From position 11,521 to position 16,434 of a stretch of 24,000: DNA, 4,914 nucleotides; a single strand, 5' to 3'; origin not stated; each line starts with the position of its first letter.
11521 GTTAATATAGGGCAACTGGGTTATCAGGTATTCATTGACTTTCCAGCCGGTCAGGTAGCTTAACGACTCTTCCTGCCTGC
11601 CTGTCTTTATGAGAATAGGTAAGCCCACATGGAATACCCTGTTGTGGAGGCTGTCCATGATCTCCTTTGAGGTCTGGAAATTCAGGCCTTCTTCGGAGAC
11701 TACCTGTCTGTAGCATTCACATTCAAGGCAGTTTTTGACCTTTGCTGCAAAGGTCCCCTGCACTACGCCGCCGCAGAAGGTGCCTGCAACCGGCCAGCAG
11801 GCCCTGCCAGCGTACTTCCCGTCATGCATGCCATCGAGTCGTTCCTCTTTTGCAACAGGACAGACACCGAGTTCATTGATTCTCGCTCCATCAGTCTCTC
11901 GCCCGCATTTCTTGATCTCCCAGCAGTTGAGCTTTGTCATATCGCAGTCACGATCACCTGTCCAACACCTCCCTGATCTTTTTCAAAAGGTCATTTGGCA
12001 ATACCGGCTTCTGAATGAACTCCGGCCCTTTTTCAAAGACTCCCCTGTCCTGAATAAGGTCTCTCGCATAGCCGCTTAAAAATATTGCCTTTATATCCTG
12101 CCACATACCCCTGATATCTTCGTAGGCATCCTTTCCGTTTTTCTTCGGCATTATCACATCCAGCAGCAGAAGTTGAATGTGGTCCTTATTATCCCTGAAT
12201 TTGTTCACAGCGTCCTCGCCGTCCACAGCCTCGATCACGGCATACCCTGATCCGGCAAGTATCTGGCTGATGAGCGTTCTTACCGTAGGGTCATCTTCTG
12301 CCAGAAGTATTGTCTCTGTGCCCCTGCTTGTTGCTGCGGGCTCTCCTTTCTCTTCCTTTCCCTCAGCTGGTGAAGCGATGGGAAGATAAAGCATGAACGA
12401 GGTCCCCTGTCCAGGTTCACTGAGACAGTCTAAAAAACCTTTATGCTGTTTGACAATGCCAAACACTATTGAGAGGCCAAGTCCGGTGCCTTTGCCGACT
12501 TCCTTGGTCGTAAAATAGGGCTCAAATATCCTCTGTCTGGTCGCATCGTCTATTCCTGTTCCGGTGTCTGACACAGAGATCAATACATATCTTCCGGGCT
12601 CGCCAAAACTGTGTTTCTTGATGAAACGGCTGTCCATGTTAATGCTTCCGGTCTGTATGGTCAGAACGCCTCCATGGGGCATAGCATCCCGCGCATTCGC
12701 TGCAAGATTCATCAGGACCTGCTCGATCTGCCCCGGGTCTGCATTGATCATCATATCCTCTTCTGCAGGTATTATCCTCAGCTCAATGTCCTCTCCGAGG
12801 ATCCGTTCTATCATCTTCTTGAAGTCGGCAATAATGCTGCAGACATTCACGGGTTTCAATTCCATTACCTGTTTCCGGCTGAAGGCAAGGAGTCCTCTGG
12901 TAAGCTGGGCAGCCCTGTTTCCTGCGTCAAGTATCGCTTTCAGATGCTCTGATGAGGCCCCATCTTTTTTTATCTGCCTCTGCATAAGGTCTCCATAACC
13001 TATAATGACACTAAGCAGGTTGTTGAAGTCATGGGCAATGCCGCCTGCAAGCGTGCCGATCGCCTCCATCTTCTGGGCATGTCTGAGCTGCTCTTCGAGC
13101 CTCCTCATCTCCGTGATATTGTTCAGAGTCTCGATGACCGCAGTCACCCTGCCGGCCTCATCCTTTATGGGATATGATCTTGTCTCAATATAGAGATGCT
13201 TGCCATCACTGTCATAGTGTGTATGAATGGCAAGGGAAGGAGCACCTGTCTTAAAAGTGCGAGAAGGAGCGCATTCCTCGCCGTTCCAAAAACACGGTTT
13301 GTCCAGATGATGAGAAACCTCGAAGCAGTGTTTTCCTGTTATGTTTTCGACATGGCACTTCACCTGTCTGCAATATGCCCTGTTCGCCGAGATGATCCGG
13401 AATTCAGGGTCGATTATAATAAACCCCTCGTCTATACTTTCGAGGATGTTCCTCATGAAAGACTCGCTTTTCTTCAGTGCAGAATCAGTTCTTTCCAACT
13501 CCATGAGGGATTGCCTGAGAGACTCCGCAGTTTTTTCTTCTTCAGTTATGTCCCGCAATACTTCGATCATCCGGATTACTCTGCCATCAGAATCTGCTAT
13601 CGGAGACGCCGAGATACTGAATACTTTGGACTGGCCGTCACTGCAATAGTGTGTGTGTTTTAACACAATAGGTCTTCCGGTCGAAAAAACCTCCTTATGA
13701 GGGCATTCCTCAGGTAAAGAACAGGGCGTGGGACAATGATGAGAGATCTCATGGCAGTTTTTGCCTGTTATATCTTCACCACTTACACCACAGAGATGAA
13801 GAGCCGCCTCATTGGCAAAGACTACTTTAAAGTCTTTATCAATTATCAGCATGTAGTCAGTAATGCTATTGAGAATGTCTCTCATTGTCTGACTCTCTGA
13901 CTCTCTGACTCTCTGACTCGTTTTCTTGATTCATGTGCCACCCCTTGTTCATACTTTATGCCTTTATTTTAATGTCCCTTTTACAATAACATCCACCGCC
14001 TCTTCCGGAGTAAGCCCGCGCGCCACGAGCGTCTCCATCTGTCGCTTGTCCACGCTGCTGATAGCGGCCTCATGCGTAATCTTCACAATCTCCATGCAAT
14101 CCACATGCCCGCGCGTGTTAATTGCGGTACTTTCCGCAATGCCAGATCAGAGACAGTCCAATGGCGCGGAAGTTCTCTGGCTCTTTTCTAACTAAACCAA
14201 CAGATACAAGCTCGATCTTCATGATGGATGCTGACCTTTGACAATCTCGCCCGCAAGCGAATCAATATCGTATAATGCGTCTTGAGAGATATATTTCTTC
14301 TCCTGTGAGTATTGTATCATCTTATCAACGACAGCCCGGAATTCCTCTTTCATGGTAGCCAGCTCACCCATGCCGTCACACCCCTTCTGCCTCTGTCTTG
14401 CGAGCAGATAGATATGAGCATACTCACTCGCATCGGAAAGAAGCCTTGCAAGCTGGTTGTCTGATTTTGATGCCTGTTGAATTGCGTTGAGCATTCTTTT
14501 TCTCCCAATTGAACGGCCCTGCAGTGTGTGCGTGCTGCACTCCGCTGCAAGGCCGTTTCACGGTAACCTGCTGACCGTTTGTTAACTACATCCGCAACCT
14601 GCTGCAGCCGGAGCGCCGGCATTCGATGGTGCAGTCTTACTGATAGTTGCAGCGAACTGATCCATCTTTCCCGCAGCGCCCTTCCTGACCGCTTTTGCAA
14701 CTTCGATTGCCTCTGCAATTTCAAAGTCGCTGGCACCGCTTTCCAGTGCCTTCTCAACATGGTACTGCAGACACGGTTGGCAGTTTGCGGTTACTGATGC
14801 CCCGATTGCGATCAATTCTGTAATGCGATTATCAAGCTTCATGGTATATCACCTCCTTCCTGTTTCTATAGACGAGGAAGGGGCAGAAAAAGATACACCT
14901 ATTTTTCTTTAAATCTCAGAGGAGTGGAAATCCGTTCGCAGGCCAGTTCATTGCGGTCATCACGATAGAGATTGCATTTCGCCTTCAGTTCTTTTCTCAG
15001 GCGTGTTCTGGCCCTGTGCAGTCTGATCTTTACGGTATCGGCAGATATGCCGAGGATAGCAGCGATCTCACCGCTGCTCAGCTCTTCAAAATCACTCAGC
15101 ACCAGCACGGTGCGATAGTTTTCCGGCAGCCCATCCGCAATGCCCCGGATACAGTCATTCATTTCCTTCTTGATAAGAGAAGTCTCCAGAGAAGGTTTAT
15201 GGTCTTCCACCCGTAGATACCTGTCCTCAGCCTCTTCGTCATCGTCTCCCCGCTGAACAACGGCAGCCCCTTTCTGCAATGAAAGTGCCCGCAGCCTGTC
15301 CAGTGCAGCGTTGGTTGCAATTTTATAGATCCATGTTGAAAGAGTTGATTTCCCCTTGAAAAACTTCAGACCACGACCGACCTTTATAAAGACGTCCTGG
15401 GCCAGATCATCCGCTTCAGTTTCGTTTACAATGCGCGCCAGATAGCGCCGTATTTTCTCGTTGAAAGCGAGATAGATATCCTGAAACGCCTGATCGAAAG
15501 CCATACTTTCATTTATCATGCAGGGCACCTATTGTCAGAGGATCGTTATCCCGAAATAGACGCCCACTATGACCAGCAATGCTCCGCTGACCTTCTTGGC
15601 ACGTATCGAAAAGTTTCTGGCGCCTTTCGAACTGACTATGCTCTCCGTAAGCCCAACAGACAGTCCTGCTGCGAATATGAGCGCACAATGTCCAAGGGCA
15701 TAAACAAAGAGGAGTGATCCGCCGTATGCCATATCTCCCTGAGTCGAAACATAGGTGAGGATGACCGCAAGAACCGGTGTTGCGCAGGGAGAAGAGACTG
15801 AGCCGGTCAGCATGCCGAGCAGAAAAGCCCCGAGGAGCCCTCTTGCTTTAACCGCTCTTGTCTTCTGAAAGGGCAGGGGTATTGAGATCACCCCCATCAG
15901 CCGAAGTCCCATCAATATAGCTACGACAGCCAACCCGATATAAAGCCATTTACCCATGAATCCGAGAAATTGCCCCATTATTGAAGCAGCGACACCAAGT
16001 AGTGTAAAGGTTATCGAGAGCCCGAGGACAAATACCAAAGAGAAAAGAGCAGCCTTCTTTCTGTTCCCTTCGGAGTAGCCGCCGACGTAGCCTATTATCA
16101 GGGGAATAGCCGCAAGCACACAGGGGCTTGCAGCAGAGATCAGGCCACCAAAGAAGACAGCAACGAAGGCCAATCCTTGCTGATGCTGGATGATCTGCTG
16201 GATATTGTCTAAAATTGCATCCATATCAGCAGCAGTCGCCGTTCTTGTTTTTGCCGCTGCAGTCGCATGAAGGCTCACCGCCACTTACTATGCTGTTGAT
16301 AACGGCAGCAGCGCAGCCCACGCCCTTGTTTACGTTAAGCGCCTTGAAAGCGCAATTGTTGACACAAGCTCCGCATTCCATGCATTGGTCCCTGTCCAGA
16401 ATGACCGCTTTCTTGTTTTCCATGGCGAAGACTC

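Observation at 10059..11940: c-di-GMP writer and reader that carry the same Cys-rich 'two-CW'-like sensor domain, encoded side by side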

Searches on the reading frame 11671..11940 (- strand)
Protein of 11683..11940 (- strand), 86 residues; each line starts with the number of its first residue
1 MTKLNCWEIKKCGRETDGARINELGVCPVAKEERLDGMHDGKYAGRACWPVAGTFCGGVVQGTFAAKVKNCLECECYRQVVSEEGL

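Call 9: find_homologous_proteins(query=window:11683-11940:-, max_evalue=0.001)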
Query seq(86 aa) (86 aa): 397 proteins with E <= 0.001 among 397 candidates; the best 120 are listed.
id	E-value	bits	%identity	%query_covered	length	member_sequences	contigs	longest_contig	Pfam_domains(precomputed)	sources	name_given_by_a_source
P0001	1.8e-33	132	69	99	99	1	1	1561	-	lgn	-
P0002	3.5e-32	128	67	97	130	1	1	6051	-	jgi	jgi:hypothetical protein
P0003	5.0e-32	128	64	100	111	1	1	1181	-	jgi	jgi:hypothetical protein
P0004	7.9e-32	127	64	99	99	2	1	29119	-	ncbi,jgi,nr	ncbi:MAG: hypothetical protein GXO91_03275 [FCB group bacterium]|nr:hypothetical protein [FCB group 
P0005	9.6e-32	127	68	95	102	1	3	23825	-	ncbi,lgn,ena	-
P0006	1.5e-31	126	65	100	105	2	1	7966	-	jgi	-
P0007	2.5e-31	125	65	99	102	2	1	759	-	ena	-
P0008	3.5e-31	125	61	97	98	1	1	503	-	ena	-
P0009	4.4e-31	124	62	99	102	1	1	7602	-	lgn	-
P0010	4.6e-31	124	64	100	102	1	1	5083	-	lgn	-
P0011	5.1e-31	124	65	99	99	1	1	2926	-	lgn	-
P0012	6.5e-31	124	66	99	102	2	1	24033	-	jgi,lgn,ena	-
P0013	7.4e-31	124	66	97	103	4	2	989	-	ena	-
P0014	7.7e-31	124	65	99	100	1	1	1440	-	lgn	-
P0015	1.4e-30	123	62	99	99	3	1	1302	-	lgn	-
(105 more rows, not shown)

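Call 31: search_solved_structures(query=A2, max_evalue=10)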
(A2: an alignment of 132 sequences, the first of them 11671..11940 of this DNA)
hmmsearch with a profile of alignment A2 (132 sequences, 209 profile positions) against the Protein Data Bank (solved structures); distinct sequences matched with E-value up to 10: 1.
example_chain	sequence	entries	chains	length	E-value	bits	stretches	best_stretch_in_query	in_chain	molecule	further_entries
5aiw_A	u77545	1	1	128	4.1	10.9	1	85-157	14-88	TRAH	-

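Call 38: predict_structure(alignment_id=A2)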
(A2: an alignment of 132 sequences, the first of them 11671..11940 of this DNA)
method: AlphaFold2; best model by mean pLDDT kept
length: 90 residues; sequences in the alignment: 132
mean_pLDDT: 90.8   pTM: 0.77
mean pLDDT of the five models: 90.8, 90.0, 86.7, 83.0, 77.7
residues with pLDDT >= 90: 64; 70-90: 25; 50-70: 1; < 50: 0
segments of 3 or more residues with pLDDT < 50: none
pLDDT, mean of each block of 10 residues (from residue 1): 88 94 94 93 91 85 87 92 93
secondary structure, 60 per line:
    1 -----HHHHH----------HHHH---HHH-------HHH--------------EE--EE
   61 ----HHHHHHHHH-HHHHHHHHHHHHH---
elements in order: H6-10 H21-24 H65-73 H75-87

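Call 41: fold_search(model_id=the predicted structure, library=pdb)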
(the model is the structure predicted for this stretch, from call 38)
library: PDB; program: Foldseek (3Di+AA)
matches with E <= 10: 2; with E <= 0.001: 0
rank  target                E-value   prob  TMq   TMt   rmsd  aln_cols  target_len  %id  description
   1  1iuj_A                9.3e+00  0.02  0.22  0.20   5.0        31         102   10  The structure of TT1380 protein from thermus thermophilus (released 2003-09-09)
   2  6f32_A                9.3e+00  0.00  0.16  0.05  15.2       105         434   11  Crystal structure of a dual function amine oxidase/cyclase in complex with substrate analogues (released 2018-09-19)

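Call 52: find_related_loci(query=A2, collection=genome_contigs, flank=6000)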
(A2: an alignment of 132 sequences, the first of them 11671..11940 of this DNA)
Query A2 (90 aa) in genome_contigs; peptide patterns used: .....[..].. (x = any residue, [..] = any of these).
598 stretches matched a pattern (row limit reached: there are more); 568 encode a relative of the query (tblastn E <= 1e-3); the best 80 are kept; 80 distinct loci.
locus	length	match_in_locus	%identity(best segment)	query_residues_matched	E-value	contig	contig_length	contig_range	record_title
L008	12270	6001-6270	60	1-90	5e-35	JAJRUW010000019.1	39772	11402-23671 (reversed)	MAG: Candidatus Neomarinimicrobiota bacterium isolate Dive96_bin10.244 k141_942354, whole genome shotgun sequence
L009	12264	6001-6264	63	1-88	7e-35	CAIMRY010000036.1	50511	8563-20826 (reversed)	MAG: uncultured delta proteobacterium isolate AM4_bin-625 genome assembly, contig: bin-625:36/46, whole genome shotgun s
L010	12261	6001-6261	61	3-89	9e-35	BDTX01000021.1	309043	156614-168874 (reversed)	Bacterium BMS3Bbin14 DNA, contig: NODE_2, whole genome shotgun sequence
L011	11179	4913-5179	61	1-89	2e-34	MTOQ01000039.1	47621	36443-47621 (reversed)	MAG: Nitrospirae bacterium JdFR-81 JGI24020J35080_1000284, whole genome shotgun sequence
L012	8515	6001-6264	64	1-88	2e-34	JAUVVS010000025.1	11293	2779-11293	MAG: Deltaproteobacteria bacterium isolate CSMAG_1170 CSMAG_1170_k127_3067271_length_11293_cov_18.2494, whole genome sho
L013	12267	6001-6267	61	1-89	4e-34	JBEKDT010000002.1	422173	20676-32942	MAG: Desulfomonilia bacterium isolate SPRUCE 18 SPRUCE_18_2, whole genome shotgun sequence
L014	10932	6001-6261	66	3-89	4e-34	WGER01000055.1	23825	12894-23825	MAG: Nitrospirae bacterium isolate S146_51 k151_504015, whole genome shotgun sequence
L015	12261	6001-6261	61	4-90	6e-34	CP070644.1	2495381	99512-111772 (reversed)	MAG: Nitrospiraceae bacterium isolate bin899 chromosome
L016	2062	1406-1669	60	1-88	8e-34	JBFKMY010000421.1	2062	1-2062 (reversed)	MAG: Thermodesulfovibrionia bacterium isolate Mix_sand22.2022.08.D.6 k141_3595991_length_2062_cov_8.0000, whole genome s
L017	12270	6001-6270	57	1-90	1e-33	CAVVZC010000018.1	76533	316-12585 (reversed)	MAG: uncultured delta proteobacterium isolate MFD03551.bin.1.10 genome assembly, contig: contig_39079, whole genome shot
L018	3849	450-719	61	1-90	7e-34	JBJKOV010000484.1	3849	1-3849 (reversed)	MAG: Thermodesulfovibrionales bacterium isolate Bin_104 S1Ck127_1241588_flag_0_multi_8.9785_len_3849, whole genome shotg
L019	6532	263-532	60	1-90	7e-34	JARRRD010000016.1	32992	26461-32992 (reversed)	MAG: Candidatus Sulfobium sp. isolate Spart_219_MAG scaffold_754, whole genome shotgun sequence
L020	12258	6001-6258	64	3-88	7e-34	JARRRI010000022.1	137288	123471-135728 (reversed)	MAG: Candidatus Sulfobium sp. isolate Spart_224_MAG scaffold_860, whole genome shotgun sequence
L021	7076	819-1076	65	3-88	2e-33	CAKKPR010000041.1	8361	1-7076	Thermodesulfovibrionales bacterium isolate Hainich-H41-bin280-1 genome assembly, contig: H41-bin280_1_Hain_H41_02um_R3_7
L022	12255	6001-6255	61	1-85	2e-33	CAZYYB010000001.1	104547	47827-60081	MAG TPA_asm: uncultured Fibrobacteraceae bacterium isolate binchicken_co3_27 genome assembly, contig: NODE_457_length_10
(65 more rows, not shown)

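Call 74: fold_search(model_id=the predicted structure, library=viral)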
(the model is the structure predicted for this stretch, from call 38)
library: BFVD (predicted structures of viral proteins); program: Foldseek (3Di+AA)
matches with E <= 10: 5; with E <= 0.001: 0
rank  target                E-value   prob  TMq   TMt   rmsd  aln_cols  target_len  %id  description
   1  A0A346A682            8.2e+00  0.06  0.18  0.15   1.3        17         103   29  (no name in the UniProt tables at hand)
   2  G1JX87                8.2e+00  0.02  0.23  0.23   4.0        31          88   26  Uncharacterized protein [Mycobacterium phage BigNuz]
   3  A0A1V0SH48            9.5e+00  0.01  0.19  0.14   3.7        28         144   14  Uncharacterized protein [Hokovirus HKV1]
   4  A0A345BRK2            9.5e+00  0.01  0.15  0.17   7.8        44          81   11  (no name in the UniProt tables at hand)
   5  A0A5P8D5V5            9.5e+00  0.01  0.18  0.09  12.1        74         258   12  LAGLIDADG endonuclease [Gordonia phage Keitabear]

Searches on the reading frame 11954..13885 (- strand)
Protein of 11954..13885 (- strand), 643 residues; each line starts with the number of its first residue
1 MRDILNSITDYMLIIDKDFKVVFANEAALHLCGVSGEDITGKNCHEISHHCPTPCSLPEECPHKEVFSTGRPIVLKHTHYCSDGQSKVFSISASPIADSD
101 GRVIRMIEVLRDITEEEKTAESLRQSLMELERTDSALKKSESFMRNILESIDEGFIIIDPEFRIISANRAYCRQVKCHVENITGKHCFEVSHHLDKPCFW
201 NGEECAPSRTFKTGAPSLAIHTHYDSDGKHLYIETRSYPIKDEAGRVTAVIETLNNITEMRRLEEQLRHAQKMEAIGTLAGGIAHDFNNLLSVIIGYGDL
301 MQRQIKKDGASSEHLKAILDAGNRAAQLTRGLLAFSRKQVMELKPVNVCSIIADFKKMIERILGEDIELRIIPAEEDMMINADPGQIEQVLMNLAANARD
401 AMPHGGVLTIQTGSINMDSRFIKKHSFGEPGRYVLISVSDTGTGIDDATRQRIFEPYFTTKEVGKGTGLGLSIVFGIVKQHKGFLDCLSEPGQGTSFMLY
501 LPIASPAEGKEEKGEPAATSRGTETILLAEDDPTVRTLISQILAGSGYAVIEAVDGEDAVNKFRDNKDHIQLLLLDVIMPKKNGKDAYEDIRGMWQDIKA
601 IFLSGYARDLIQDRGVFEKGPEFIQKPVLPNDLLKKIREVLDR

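Call 3: search_protein_families(library=pfam, proteins=[window:11954-13885:-], max_evalue=0.1)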
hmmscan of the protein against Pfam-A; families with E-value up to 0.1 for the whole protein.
window:11954-13885:- (643 aa): 10 families
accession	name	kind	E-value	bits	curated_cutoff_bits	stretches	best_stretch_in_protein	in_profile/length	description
PF08448.16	PAS_4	-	1e-33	116.3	23.1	2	5-117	1-109/110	PAS fold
PF13426.13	PAS_9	-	8.3e-29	100.3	27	2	10-115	2-103/103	PAS domain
PF02518.31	HATPase_c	-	6.7e-21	75.2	26.4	1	383-503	2-109/111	Histidine kinase-, DNA gyrase B-, and HSP90-like ATPase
PF00989.32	PAS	-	2.2e-18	66.7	22.6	2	1-113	3-113/113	PAS fold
PF00072.30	Response_reg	-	6.6e-17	62.1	30.2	1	526-638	1-111/111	Response regulator receiver domain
PF13188.13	PAS_8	-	1.7e-12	47.2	21.8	2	2-46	4-45/65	PAS domain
PF00512.31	HisKA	-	1.2e-09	38.5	26.9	1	277-339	3-64/66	His Kinase A (phospho-acceptor) domain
PF08447.18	PAS_3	-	1.2e-08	35.6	25.6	1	22-109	2-88/89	PAS fold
PF12860.13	PAS_7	-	0.00012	22.6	27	0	148-242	1-97/115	PAS fold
PF10090.15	HPTransfase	-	0.0099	16.1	22.9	1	389-414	34-59/123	Histidine phosphotransferase C-terminal domain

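Call 4: search_protein_families(library=ncbifam, proteins=[window:11954-13885:-], max_evalue=0.1)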
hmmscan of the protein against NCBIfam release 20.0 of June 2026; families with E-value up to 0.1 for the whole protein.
window:11954-13885:- (643 aa): 155 families (the best 25 are shown)
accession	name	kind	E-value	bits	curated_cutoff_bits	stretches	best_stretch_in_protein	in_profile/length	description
NF046020.1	HisKinCckABruc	equivalog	3.3e-117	392.5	1000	2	230-642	436-868/868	cell cycle histidine kinase CckA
NF010076.0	PRK13557.1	subfamily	9.7e-105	351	631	2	163-642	54-534/540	histidine kinase famiy protein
NF046026.1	HisKinCckACaul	equivalog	1.4e-90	304.4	1000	1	254-641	280-676/678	cell cycle histidine kinase CckA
NF010411.0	PRK13837.1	equivalog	5.6e-89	299.2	647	1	249-641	423-812/828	two-component system VirA-like sensor kinase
NF008468.0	PRK11360.1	equivalog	3.4e-71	240.4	646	2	135-507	261-612/616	two-component system sensor histidine kinase AtoS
NF052574.1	HisKinEspCMyxo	equivalog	2.9e-61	207.6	1200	2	144-642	286-784/785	serine histidine kinase EspC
NF052573.1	HisKinEspAMyxo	equivalog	2.3e-50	171.4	1400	1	146-593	258-700/755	serine histidine kinase EspA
NF047497.1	HK_LIC_12097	equivalog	4.2e-48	163.9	500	2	142-503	11-366/367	LIC_12097 family sensor histidine kinase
NF047466.1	hybrid_RR_LvrB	exception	1.2e-45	156.3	500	1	261-503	137-376/377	hybrid histidine kinase/response regulator LvrB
NF007688.0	PRK10364.1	equivalog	3.7e-43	147.9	479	1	260-505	224-453/460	two-component system sensor histidine kinase ZraS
NF046044.1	PnpS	equivalog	2.4e-42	145.4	400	2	121-502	34-390/390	two-component system histidine kinase PnpS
NF008302.0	PRK11091.1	equivalog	1.2e-36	126.3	838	2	214-600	222-600/779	aerobic respiration two-component sensor histidine kinase ArcB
NF047874.1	MASE3_PAS_HK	subfamily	1e-33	117.1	560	2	118-513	241-634/655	MASE3 domain-containing sensor histidine kinase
NF008293.1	PRK11073.1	equivalog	1.1e-33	116.9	240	2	227-503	86-347/349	nitrogen regulation protein NR(II)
NF033092.0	HK_WalK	equivalog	2.1e-31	109.2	725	2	133-503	249-594/594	cell wall metabolism sensor histidine kinase WalK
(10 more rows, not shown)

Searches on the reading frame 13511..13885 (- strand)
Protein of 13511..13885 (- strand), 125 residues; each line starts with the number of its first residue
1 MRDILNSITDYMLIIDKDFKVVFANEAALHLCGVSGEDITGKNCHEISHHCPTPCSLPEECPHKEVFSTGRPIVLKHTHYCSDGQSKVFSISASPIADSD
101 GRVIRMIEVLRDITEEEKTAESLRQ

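Call 76: search_solved_structures(query=window:13511-13885:-, max_evalue=0.001, show_alignments=2)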
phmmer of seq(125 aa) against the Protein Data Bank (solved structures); distinct sequences matched with E-value up to 0.001: 26.
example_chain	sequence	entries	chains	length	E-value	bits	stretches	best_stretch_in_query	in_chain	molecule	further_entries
6rhg_A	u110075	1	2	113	2.7e-07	33.8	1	17-115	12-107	Multi-sensor hybrid histidine kinase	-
9vf8_A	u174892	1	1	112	8e-07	32.3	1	17-115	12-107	histidine kinase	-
9vf7_A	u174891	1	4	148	9e-07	32.1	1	17-116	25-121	histidine kinase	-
6y7u_A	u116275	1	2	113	1.3e-06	31.6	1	17-115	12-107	Multi-sensor hybrid histidine kinase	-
3t50_A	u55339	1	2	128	1.5e-06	31.3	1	18-116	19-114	Blue-light-activated histidine kinase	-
8pky_A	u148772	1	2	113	1.9e-06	31.1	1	17-115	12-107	histidine kinase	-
6yxc_A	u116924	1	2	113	4.9e-06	29.7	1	17-115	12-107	Multi-sensor hybrid histidine kinase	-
6yx4_A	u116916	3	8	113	4.9e-06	29.7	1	17-115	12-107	Multi-sensor hybrid histidine kinase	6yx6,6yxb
6rhf_A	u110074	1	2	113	4.9e-06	29.7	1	17-115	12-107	Multi-sensor hybrid histidine kinase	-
9u5n_A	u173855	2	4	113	4.9e-06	29.7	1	17-115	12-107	histidine kinase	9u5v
6y7r_A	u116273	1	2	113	5.3e-06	29.6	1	17-115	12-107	Multi-sensor hybrid histidine kinase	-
6ph3_A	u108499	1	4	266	5.9e-06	29.4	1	18-116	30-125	Blue-light-activated histidine kinase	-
7ab7_A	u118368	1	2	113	6.5e-06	29.3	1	17-115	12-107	Multi-sensor hybrid histidine kinase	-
7ab6_A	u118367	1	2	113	6.5e-06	29.3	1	17-115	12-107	Multi-sensor hybrid histidine kinase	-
6pps_A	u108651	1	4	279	6.7e-06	29.3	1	18-116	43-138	Blue-light-activated histidine kinase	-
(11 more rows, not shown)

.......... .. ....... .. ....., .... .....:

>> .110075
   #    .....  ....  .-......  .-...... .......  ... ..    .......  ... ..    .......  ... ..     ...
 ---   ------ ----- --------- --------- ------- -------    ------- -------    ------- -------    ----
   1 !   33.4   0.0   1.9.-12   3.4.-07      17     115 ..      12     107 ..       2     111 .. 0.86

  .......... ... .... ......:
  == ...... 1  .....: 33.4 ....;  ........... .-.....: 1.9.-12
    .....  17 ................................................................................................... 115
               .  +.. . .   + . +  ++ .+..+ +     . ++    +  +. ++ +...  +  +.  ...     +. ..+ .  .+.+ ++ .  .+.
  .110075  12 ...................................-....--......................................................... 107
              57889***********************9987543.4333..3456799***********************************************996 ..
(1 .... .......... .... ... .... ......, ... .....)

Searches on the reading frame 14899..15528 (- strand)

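Call 51: search_protein_families(library=pfam, proteins=[window:14899-15528:-], max_evalue=0.00001)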
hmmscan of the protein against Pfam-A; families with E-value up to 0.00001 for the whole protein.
window:14899-15528:- (209 aa): 4 families
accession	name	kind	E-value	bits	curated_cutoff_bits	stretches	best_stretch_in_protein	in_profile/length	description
PF08281.18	Sigma70_r4_2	-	2.9e-16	59.3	25.7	1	126-177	3-54/54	Sigma-70, region 4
PF04542.20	Sigma70_r2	-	2e-12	47.2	24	1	23-81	6-67/71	Sigma-70 region 2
PF04545.22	Sigma70_r4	-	7e-12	45.1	24.1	1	132-179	3-50/50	Sigma-70, region 4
PF07638.17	Sigma70_ECF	-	8.3e-08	32.8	21.1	1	35-182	45-184/185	ECF sigma factor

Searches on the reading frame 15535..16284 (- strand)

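Call 51: search_protein_families(library=pfam, proteins=[window:15535-16284:-], max_evalue=0.00001)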
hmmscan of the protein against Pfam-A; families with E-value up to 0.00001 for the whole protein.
window:15535-16284:- (249 aa): 2 families
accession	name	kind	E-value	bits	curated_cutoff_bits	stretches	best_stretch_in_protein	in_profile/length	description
PF02683.22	DsbD_TM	-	2.7e-25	89.4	27.1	1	40-243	4-213/219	Cytochrome C biogenesis protein transmembrane domain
PF13386.12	DsbD_2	-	4e-11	43.6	24.9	1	43-243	2-199/199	Cytochrome C biogenesis protein transmembrane region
